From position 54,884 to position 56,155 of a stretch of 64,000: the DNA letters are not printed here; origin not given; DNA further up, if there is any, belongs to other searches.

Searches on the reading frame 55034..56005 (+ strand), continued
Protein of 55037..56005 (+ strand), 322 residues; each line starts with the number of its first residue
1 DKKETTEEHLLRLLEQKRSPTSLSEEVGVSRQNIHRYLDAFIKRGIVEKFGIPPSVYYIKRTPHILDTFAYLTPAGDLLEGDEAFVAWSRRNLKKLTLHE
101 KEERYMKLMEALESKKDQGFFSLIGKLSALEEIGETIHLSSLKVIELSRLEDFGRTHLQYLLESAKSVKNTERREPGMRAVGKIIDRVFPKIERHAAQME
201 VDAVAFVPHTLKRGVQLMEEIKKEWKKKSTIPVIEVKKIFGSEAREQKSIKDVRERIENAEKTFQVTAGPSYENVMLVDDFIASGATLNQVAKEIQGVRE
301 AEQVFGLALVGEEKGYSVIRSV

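Call 21: search_protein_families(library=phrogs, proteins=[window:55034-56002:+, P0002, P0006, P0007, P0009, P0010], max_evalue=1)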
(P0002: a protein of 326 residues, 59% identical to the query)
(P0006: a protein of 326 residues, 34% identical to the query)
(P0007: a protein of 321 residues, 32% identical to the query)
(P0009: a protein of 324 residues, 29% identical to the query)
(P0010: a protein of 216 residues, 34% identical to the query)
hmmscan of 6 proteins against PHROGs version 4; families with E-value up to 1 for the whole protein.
window:55034-56002:+ (323 aa): 9 families
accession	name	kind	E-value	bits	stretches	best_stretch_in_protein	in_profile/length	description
phrog_16932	-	unknown function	4.5e-05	23.5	1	182-312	260-389/480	-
phrog_6336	-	unknown function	0.0071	17.7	0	11-50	18-61/81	-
phrog_1368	-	transcription regulation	0.0088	16.8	1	20-50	29-59/101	transcriptional regulator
phrog_3502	-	unknown function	0.014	16.4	1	23-50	75-103/131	-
phrog_11961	-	unknown function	0.028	15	1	10-50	46-86/150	-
phrog_13995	-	unknown function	0.038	15.2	1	23-50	31-58/79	-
phrog_2440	-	transcription regulation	0.074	14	1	15-53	37-80/126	transcriptional regulator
phrog_8417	-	unknown function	0.08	13.2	1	216-310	126-213/225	-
phrog_17155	-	unknown function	0.19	12.5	1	184-276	113-205/277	-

P0002 (326 aa): 20 families
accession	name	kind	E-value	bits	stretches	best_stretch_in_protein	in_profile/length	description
phrog_2440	-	transcription regulation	0.00054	20.9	1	17-70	29-87/126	transcriptional regulator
phrog_2030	-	transcription regulation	0.0025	18.5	1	11-72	9-76/202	transcriptional regulator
phrog_1368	-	transcription regulation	0.0027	18.5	1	33-64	32-63/101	transcriptional regulator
phrog_3855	-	DNA, RNA and nucleotide metabolism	0.0037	18.7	1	12-60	63-111/115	HTH DNA binding protein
phrog_16932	-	unknown function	0.0049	16.8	1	189-314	260-388/480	-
phrog_10086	-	DNA, RNA and nucleotide metabolism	0.015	16.5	1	15-69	16-72/91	HTH DNA binding protein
phrog_10724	-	unknown function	0.045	14.1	1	33-72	36-76/253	-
phrog_12156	-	DNA, RNA and nucleotide metabolism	0.047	13.4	1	18-70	425-479/485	DNA helicase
phrog_11961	-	unknown function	0.051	14.2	1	19-60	45-86/150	-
phrog_3502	-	unknown function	0.068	14.2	1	33-65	75-108/131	-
phrog_33120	-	unknown function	0.1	13.7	1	250-281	21-52/162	-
phrog_142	-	moron, auxiliary metabolic gene and host takeover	0.1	13.7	1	12-69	8-68/116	Ren-like exclusion protein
phrog_23618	-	unknown function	0.12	13.4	1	251-265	6-20/49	-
phrog_8417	-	unknown function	0.12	12.7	1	255-313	151-213/225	-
phrog_6205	-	unknown function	0.15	13.5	1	2-29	11-38/73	-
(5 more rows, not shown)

P0006 (326 aa): 9 families
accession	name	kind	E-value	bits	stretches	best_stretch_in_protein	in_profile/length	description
phrog_12156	-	DNA, RNA and nucleotide metabolism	2.9e-05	23.9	1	3-60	424-481/485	DNA helicase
phrog_142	-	moron, auxiliary metabolic gene and host takeover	0.00033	21.7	1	1-63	11-74/116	Ren-like exclusion protein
phrog_30766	-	unknown function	0.0022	18.6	1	172-235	64-127/189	-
phrog_4500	-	unknown function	0.011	17.2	1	206-263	34-91/93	-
phrog_8417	-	unknown function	0.016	15.5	1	256-313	158-213/225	-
phrog_1687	-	transcription regulation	0.087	13.8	1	1-60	1-61/162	MarR family transcrition regulator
phrog_12178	-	unknown function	0.12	13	0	114-145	2-33/111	-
phrog_2030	-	transcription regulation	0.28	11.9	1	4-67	16-82/202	transcriptional regulator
phrog_26231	-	unknown function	0.36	11.8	0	2-48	24-69/106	-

P0007 (321 aa): 23 families
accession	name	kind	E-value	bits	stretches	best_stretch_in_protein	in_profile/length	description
phrog_142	-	moron, auxiliary metabolic gene and host takeover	6.2e-07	30.5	1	1-72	11-84/116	Ren-like exclusion protein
phrog_16932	-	unknown function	5.7e-06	26.5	1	180-308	259-387/480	-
phrog_12156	-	DNA, RNA and nucleotide metabolism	1.7e-05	24.7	1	3-58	424-479/485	DNA helicase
phrog_1687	-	transcription regulation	0.00014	22.9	1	3-76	67-142/162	MarR family transcrition regulator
phrog_1123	-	unknown function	0.0015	19.4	1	4-51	33-81/112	-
phrog_5127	-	integration and excision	0.0019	18.8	1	33-295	68-237/355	integrase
phrog_2440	-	transcription regulation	0.0021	19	1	3-56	29-85/126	transcriptional regulator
phrog_14147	-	transcription regulation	0.0024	18.4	1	2-47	7-52/256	transcriptional regulator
phrog_13105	-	unknown function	0.007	17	1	5-46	8-49/239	-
phrog_2113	-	unknown function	0.01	16.7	1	8-45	18-56/113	-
phrog_633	-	transcription regulation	0.016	16.7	1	1-76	1-78/111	transcriptional regulator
phrog_2030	-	transcription regulation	0.016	15.9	1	13-65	26-81/202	transcriptional regulator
phrog_2391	-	DNA, RNA and nucleotide metabolism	0.02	15.8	1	5-50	15-60/107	DNA binding protein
phrog_21603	-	unknown function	0.023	15.3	1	16-74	6-64/77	-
phrog_619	-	other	0.053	13.6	1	233-297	162-229/282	ribose-phosphate pyrophosphokinase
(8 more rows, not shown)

P0009 (324 aa): 10 families
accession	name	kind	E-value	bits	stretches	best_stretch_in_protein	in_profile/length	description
phrog_16932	-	unknown function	1.3e-06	28.6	1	183-312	259-388/480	-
phrog_1687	-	transcription regulation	9.9e-06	26.6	1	2-57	66-122/162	MarR family transcrition regulator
phrog_142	-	moron, auxiliary metabolic gene and host takeover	0.00045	21.3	1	1-68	11-79/116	Ren-like exclusion protein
phrog_633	-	transcription regulation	0.0019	19.7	1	1-46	1-46/111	transcriptional regulator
phrog_1123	-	unknown function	0.0073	17.1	1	4-49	33-79/112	-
phrog_5978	-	unknown function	0.012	15.7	1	2-59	297-354/364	-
phrog_2113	-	unknown function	0.099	13.5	1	4-45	11-56/113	-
phrog_4779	-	transcription regulation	0.12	13.9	0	1-39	1-38/98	transcriptional regulator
phrog_678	-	DNA, RNA and nucleotide metabolism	0.28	11.7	1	18-51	87-120/346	replication initiation O-like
phrog_30490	-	unknown function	0.3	12.3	1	179-231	9-61/97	-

P0010 (216 aa): 7 families
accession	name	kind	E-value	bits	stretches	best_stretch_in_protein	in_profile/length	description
phrog_16932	-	unknown function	4.6e-07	30.1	1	82-202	258-386/480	-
phrog_619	-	other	0.0024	18.1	1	156-198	191-233/282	ribose-phosphate pyrophosphokinase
phrog_22413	-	unknown function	0.0059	17.1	1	145-206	113-171/242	-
phrog_26846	-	unknown function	0.01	15.5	1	163-198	355-390/502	-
phrog_7188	-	unknown function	0.014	16.4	1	151-203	96-147/155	-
phrog_27844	-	unknown function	0.069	13.2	1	164-203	296-335/392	-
phrog_11131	-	unknown function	0.37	11.9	1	74-133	4-61/65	-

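Call 32: find_encoding_contigs(protein=P0006, flank=10000, max_places=3)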
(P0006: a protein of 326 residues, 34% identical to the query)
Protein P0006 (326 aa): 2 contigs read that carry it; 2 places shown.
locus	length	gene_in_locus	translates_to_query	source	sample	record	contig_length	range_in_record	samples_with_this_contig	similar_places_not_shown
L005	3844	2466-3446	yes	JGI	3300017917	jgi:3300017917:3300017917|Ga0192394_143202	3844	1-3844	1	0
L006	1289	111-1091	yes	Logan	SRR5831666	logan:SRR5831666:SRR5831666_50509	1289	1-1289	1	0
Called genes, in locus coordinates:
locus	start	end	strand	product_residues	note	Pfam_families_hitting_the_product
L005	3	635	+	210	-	?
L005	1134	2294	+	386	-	PF13173:AAA_14, PF13635:DUF4143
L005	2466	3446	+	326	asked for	-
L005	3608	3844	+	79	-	?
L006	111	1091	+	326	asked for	-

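Call 33: find_encoding_contigs(protein=P0007, flank=10000, max_places=3)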
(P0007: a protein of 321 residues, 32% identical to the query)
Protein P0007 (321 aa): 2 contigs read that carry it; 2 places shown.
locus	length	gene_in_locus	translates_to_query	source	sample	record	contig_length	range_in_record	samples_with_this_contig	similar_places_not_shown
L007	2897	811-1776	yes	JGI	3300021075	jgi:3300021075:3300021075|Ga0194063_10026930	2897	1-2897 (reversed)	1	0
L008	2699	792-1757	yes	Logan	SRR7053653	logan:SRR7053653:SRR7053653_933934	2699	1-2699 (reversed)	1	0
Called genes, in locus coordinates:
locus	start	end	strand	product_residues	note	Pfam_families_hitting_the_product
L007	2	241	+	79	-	?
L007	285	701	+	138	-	-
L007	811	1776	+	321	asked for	PF04703:FaeA (faint), PF08220:HTH_DeoR (weak), PF08279:HTH_11 (weak)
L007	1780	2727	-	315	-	PF01636:APH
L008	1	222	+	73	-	?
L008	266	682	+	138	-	-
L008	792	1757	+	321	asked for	PF04703:FaeA (faint), PF08220:HTH_DeoR (weak), PF08279:HTH_11 (weak)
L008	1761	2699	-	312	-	?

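Call 34: find_encoding_contigs(protein=P0010, flank=10000, max_places=3)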
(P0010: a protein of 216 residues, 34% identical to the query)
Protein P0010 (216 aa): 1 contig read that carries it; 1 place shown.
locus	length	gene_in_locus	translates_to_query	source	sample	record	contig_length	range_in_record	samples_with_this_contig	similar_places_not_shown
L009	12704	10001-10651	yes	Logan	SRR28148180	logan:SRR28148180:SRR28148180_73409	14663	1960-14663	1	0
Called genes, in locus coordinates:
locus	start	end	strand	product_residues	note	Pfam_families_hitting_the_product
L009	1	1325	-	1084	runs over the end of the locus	PF00133:tRNA-synt_1, PF09334:tRNA-synt_1g (faint), PF08264:Anticodon_1, PF19302:DUF5915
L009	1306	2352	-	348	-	PF09243:Rsm22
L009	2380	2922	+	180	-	PF01252:Peptidase_A8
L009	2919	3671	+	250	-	PF01790:LGT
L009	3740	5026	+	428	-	PF05697:Trigger_N, PF00254:FKBP_C (weak), PF05698:Trigger_C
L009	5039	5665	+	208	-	PF00574:CLP_protease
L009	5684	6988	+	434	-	PF06689:zf-C4_ClpX, PF01078:Mg_chelatase (faint), PF05496:RuvB_N (faint), PF07724:AAA_2, PF07728:AAA_5 (faint), PF00004:AAA, PF10431:ClpB_D2-small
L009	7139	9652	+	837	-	PF02190:LON_substr_bdg, PF08298:AAA_PrkA (weak), PF00004:AAA, PF07724:AAA_2 (faint), PF07728:AAA_5, PF22667:Lon_lid, PF05362:Lon_C, PF13541:ChlI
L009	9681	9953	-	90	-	-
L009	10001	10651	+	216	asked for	PF00156:Pribosyltran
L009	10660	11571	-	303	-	PF14352:DUF4402 (weak)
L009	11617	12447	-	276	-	PF00520:Ion_trans, PF08016:PKD_channel (weak)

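Call 40: find_related_loci(query=A1, collection=genome_contigs, flank=6000)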
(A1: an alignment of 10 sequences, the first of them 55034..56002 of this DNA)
Query A1 (323 aa) in genome_contigs; peptide patterns used: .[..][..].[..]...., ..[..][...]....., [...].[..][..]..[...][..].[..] (x = any residue, [..] = any of these).
599 stretches matched a pattern (row limit reached: there are more); 472 encode a relative of the query (tblastn E <= 1e-3); the best 80 are kept; 80 distinct loci.
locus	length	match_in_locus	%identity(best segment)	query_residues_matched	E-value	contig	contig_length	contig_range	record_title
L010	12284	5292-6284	37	1-323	5e-56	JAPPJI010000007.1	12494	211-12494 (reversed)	MAG: Candidatus Kaiserbacteria bacterium isolate RHO2_bin_44 NODE_5973_length_12494_cov_21.142938, whole genome shotgun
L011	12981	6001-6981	31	1-323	2e-47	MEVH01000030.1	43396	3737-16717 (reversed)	MAG: candidate division WWE3 bacterium RIFCSPLOWO2_01_FULL_39_13 rifcsplowo2_01_scaffold_930, whole genome shotgun seque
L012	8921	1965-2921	31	7-323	6e-44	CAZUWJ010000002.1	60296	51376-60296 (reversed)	MAG TPA_asm: uncultured Gammaproteobacteria bacterium isolate SRP191223_co1_387 genome assembly, contig: NODE_284_length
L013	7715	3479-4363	32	30-323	2e-43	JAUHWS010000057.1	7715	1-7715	MAG: bacterium isolate 2_bin.3 NODE_6916_length_7715_cov_1.895625, whole genome shotgun sequence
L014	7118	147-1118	31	6-323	3e-43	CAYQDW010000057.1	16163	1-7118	MAG TPA_asm: uncultured Cryomorphaceae bacterium isolate binchicken_co208_228 genome assembly, contig: NODE_5419_length_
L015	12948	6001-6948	31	8-323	1e-42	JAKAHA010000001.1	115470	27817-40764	MAG: bacterium isolate WY2.bin75 NODE_213_length_115470_cov_2.310578, whole genome shotgun sequence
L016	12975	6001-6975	30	8-323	2e-42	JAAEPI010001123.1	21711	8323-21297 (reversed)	MAG: Cytophagales bacterium isolate Cli_7 CliG_CONTIG2336735, whole genome shotgun sequence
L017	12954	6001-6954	30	9-323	2e-42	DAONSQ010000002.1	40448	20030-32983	MAG TPA_asm: bacterium isolate AMR_MDS_4274 NODE_1090_length_40448_cov_4.753150, whole genome shotgun sequence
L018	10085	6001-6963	31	7-323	4e-42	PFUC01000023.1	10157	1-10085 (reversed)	MAG: Candidatus Collierbacteria bacterium CG_4_9_14_3_um_filter_43_16 CG_4_9_14_3_um_filter_150_scaffold_7443_c, whole g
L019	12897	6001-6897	32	30-323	3e-42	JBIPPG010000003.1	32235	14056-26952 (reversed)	MAG: Chitinophagales bacterium isolate ME2015-06-27_3300042558_group6_bin82 Rohwer_bin577_scaffold_516_c1, whole genome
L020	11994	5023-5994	30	4-323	7e-42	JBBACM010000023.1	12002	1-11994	MAG: Candidatus Paceibacterota bacterium isolate SO_2017_LW1_49 NODE_4556_length_12002_cov_1.413474_LW64-88_2017, whole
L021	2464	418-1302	31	30-323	6e-42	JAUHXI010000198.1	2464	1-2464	MAG: bacterium isolate 2_bin.56 NODE_34845_length_2464_cov_0.925546, whole genome shotgun sequence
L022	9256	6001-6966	32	6-323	4e-42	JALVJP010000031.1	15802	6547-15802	MAG: Candidatus Parcubacteria bacterium isolate A1_metabat2_scaf2bin.063 A1_NODE_1410_length_15802_cov_1.945072, whole g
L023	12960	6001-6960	33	13-323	9e-42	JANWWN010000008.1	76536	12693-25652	MAG: Cyclobacteriaceae bacterium isolate SKYG22 NODE_8_length_76536_cov_6.563230, whole genome shotgun sequence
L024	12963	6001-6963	31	3-320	6e-42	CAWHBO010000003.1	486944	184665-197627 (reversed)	MAG: Candidatus Parcubacteria bacterium isolate MFD00905.bin.2.44 genome assembly, contig: contig_32216, whole genome sh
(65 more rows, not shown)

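Call 46: search_solved_structures(query=A1, max_evalue=10, show_alignments=2)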
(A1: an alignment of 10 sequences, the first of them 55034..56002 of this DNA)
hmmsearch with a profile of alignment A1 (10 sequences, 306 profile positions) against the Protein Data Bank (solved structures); distinct sequences matched with E-value up to 10: 64 (the best 60 are shown).
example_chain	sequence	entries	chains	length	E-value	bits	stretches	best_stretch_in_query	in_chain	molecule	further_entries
3tgn_A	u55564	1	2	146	0.001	21.6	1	2-56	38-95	Adc operon repressor AdcR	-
5jlu_A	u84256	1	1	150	0.0018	20.9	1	2-56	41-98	Adhesin competence repressor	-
5jls_A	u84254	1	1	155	0.0018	20.9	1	2-56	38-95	Adhesin competence repressor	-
4rs8_A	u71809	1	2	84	0.0078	18.8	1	7-57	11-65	AspA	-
6cmv_A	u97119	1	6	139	0.0095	18.5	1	7-60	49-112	Transcriptional regulator Lrs14-like protein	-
5k1y_C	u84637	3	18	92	0.01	18.4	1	7-57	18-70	AspA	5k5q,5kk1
5k5o_A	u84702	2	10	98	0.011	18.2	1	7-57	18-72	AspA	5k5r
4s2u_A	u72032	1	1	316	0.013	18.1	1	242-292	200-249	Ribose-phosphate pyrophosphokinase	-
7xmu_A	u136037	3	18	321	0.013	18.1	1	242-292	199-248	Ribose-phosphate pyrophosphokinase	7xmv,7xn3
2l54_A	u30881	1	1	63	0.013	18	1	4-51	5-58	Double-stranded RNA-specific adenosine deaminase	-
6asv_A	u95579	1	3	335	0.014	18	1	242-292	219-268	Ribose-phosphate pyrophosphokinase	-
1vdm_A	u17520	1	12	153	0.015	17.8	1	230-293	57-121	purine phosphoribosyltransferase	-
3jth_A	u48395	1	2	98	0.017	17.7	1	4-61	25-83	Transcription activator HlyU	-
4y66_A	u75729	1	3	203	0.017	17.7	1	13-107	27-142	Mnd1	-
5znx_A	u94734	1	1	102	0.019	17.5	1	4-61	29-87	Transcriptional activator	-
1p4a_A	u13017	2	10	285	0.14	14.7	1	239-301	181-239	Pur operon repressor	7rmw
1o57_A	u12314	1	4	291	0.14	14.6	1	239-301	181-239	PUR OPERON REPRESSOR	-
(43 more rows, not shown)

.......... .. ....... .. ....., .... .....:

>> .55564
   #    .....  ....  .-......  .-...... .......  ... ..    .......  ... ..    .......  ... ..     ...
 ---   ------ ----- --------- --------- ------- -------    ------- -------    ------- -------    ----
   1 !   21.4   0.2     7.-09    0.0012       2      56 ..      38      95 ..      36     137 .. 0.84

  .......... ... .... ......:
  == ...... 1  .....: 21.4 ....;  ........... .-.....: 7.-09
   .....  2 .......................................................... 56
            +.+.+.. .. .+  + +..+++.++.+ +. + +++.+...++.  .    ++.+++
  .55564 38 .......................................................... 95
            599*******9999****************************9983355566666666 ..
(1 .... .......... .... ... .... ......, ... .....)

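Call 47: find_homologous_proteins(query=A1, max_evalue=1e-10)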
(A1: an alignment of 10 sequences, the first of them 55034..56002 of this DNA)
Query A1 (10 sequences) (323 aa, profile of the alignment): 1380 proteins with E <= 1e-10 among 8000 candidates; the best 120 are listed.
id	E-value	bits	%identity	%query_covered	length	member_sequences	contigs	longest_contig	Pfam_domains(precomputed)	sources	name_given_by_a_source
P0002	6.0e-138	477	59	100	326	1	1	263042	PF08279.19,PF09339.17,PF12802.14,PF25213.2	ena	-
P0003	9.2e-137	473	58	100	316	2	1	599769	PF08279.19,PF01022.27,PF25213.2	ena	-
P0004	1.1e-134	467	58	100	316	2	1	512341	PF08279.19,PF25213.2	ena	-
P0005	5.0e-134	464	55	100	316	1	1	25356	PF08279.19,PF00156.34,PF25213.2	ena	-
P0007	1.4e-131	456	32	98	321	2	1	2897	PF08279.19,PF04703.19,PF08220.19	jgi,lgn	-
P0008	2.0e-130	453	33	98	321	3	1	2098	PF08279.19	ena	-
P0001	4.2e-127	442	100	100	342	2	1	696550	PF25213.2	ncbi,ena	-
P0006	3.9e-125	435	34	91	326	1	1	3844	-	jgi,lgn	-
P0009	2.6e-123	429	29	98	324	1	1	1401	PF08279.19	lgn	-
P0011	1.1e-114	401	30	98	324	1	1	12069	PF08279.19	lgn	-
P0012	3.8e-114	399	30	98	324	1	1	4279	PF08279.19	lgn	-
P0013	4.0e-114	399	30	98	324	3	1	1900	PF08279.19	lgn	-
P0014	4.5e-114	399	31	98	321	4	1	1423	PF08279.19,PF08220.19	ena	-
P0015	6.8e-113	395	30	98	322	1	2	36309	PF12840.14,PF08279.19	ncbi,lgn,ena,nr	ncbi:HTH domain-containing protein [Candidatus Parcubacteria bacterium]|nr:HTH domain-containing pro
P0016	6.9e-112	392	29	98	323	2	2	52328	PF08279.19,PF21476.5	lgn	-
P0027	8.2e-110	385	31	98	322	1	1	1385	PF13412.13,PF08279.19,PF21476.5,PF00156.34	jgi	jgi:biotin operon repressor/hypoxanthine-guanine phosphoribosyltransferase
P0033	1.4e-109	384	29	98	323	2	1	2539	PF08279.19,PF24390.2,PF00156.34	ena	-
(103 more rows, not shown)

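Call 55: predict_structure(alignment_id=A2)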
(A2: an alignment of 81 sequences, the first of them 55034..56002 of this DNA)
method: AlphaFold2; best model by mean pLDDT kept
length: 323 residues; sequences in the alignment: 81
mean_pLDDT: 90.5   pTM: 0.80
mean pLDDT of the five models: 90.5, 89.1, 89.0, 87.9, 80.5
residues with pLDDT >= 90: 235; 70-90: 71; 50-70: 10; < 50: 7
segments of 3 or more residues with pLDDT < 50: 318-323
pLDDT, mean of each block of 10 residues (from residue 1): 82 93 95 96 91 92 85 91 94 94 94 92 87 93 94 91 87 79 95 97 97 88 97 97 83 90 96 98 86 98 97 64 36
secondary structure, 60 per line:
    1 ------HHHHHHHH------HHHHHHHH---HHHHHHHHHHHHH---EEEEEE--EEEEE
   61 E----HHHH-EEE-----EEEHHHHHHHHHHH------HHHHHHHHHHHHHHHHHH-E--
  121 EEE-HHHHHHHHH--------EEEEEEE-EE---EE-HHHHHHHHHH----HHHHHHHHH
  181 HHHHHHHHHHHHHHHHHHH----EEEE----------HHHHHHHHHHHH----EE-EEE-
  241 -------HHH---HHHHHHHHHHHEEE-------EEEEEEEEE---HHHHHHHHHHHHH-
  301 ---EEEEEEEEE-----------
elements in order: H7-14 H21-28 H32-44 E48-53 E56-61 H66-69 E71-73 E79-81 H82-92 H99-116 E121-123 H125-133 E142-148 H158-167 H172-199 E204-207 H218-229 E237-239 H254-264 E265-267 E275-283 H287-299 E304-312
